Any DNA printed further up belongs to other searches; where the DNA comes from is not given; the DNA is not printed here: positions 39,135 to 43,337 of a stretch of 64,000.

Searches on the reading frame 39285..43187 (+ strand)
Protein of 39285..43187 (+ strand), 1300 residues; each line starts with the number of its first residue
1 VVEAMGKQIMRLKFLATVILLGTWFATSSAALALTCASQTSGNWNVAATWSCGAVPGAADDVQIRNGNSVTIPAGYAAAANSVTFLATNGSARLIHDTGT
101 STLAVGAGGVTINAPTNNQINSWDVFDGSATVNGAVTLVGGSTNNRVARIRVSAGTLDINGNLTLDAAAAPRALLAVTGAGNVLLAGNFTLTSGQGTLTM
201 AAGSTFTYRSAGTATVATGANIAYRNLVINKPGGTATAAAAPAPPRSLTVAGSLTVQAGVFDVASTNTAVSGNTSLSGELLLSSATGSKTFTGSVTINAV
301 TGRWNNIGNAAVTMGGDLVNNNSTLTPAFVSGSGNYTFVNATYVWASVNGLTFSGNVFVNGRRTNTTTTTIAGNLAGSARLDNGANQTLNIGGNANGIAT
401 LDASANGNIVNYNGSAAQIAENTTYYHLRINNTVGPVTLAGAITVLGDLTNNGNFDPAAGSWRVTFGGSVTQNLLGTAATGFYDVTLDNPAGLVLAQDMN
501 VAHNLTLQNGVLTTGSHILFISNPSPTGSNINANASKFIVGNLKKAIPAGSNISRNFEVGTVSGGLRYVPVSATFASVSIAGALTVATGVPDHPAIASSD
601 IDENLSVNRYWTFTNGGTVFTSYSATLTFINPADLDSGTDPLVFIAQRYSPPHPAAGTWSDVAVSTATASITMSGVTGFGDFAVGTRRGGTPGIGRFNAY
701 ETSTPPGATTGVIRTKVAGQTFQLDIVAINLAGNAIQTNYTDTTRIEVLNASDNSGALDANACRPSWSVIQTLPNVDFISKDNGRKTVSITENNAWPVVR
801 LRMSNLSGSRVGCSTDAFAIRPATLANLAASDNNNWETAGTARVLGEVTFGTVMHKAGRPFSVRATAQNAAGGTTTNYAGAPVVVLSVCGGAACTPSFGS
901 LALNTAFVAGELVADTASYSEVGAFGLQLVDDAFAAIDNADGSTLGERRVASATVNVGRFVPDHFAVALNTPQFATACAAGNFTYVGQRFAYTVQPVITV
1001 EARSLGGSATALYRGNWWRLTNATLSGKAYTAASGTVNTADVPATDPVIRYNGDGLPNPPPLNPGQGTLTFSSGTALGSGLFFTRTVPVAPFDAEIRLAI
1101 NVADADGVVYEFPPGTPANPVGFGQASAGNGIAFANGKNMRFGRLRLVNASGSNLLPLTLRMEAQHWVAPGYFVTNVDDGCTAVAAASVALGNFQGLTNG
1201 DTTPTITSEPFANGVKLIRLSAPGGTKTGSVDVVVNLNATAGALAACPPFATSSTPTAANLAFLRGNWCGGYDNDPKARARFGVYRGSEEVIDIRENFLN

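Call 58: search_protein_families(library=pfam, max_evalue=0.000001, proteins=[window:39285-43187:+])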
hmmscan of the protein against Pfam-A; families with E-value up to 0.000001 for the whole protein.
window:39285-43187:+ (1300 aa): 1 family
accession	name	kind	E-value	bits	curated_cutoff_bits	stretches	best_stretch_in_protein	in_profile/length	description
PF20419.3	DUF6701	-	5.4e-69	234.3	27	1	814-1296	141-576/577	Family of unknown function (DUF6701)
